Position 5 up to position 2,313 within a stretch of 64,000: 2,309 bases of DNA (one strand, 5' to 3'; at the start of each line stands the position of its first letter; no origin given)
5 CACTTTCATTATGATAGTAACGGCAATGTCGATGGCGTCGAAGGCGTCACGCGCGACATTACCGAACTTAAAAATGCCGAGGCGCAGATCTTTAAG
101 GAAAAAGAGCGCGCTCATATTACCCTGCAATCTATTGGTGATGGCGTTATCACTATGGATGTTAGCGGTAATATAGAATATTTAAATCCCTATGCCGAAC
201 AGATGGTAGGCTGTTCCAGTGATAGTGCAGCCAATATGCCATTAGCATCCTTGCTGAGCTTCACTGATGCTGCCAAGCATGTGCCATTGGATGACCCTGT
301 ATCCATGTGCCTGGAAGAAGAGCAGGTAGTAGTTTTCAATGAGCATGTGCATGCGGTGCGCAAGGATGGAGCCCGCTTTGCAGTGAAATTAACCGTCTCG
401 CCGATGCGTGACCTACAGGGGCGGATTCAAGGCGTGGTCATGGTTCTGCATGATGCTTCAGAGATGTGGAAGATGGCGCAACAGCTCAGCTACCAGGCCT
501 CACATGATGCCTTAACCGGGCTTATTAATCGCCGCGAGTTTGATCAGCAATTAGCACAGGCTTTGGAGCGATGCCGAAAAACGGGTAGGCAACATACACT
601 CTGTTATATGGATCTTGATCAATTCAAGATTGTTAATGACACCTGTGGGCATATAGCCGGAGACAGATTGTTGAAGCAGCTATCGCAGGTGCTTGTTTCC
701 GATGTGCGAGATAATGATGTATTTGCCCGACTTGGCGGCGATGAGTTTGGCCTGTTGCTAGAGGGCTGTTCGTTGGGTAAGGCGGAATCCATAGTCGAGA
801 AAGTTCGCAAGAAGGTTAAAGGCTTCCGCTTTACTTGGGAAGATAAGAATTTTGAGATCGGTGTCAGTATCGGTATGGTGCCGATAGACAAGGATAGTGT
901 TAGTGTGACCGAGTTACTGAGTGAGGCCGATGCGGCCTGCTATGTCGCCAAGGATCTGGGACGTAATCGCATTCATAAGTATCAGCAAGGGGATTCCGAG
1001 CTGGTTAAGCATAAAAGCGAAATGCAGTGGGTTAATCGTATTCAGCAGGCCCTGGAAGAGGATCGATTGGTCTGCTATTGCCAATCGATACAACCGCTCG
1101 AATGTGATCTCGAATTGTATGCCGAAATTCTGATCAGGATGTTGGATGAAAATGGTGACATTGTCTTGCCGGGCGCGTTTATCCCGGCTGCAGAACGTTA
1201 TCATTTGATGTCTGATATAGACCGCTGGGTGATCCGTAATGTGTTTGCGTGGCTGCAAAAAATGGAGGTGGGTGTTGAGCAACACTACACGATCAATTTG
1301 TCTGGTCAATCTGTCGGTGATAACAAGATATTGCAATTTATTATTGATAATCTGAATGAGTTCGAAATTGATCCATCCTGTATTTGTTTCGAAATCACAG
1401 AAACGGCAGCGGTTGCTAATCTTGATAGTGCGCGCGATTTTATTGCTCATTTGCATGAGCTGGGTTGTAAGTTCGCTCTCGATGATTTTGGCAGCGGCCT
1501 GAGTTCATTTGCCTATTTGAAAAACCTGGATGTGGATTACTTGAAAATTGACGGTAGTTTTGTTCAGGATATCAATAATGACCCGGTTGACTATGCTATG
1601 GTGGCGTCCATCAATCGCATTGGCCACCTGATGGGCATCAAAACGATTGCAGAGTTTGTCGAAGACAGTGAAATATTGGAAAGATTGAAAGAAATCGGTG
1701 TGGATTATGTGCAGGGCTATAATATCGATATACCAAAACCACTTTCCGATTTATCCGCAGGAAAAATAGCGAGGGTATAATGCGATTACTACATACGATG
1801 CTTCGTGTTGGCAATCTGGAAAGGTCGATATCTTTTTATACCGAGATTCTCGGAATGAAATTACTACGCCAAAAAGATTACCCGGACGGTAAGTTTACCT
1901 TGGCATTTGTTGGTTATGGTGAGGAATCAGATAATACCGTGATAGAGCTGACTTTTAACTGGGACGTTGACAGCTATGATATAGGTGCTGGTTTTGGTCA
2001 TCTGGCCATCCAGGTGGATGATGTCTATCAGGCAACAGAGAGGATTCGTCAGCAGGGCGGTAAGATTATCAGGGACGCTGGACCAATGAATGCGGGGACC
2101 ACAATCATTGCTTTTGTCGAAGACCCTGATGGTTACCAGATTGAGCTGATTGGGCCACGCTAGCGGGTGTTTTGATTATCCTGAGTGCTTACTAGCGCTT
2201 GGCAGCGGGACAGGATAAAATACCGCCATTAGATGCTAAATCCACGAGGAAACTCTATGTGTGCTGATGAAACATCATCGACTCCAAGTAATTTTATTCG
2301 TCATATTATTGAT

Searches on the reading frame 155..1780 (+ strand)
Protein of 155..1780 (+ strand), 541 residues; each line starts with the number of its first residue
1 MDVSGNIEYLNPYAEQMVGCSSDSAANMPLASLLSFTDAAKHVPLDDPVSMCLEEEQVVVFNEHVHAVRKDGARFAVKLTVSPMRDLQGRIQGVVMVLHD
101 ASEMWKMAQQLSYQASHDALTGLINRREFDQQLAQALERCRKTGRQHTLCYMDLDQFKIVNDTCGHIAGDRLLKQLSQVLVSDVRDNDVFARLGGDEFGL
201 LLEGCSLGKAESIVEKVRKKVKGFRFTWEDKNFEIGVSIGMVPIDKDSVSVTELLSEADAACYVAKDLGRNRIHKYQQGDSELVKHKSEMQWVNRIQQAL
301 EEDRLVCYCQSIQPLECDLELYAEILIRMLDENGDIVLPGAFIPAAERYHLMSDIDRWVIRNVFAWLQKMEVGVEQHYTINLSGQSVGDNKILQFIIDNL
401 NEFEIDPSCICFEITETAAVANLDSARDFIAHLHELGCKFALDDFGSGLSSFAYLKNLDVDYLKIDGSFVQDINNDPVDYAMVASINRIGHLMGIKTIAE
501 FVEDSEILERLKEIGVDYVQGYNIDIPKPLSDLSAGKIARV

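Call 58: search_protein_families(library=pfam, proteins=[window:155-1780:+], max_evalue=0.00001)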
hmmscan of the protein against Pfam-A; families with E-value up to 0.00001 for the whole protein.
window:155-1780:+ (541 aa): 5 families
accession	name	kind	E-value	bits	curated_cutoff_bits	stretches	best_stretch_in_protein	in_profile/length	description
PF00563.25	EAL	-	1.4e-65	221.4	31.3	1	294-524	2-233/236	EAL domain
PF00990.26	GGDEF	-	1.8e-42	145.3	23.8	1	115-272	1-161/161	Diguanylate cyclase, GGDEF domain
PF08448.16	PAS_4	-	3.8e-10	40.4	23.1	1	4-103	14-107/110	PAS fold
PF13426.13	PAS_9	-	1.3e-09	38.7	27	1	2-103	8-103/103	PAS domain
PF00989.32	PAS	-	4.3e-07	30.4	22.6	1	2-100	18-112/113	PAS fold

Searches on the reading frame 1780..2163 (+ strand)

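Call 58: search_protein_families(library=pfam, proteins=[window:1780-2163:+], max_evalue=0.00001)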
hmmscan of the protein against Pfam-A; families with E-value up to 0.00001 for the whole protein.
window:1780-2163:+ (127 aa): 2 families
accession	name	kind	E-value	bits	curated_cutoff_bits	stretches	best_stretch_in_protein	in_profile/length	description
PF00903.31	Glyoxalase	-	9.2e-29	100.7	20.6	1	2-123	1-121/121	Glyoxalase/Bleomycin resistance protein/Dioxygenase superfamily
PF13669.12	Glyoxalase_4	-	2.3e-10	41.1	27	1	5-110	2-107/109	Glyoxalase/Bleomycin resistance protein/Dioxygenase superfamily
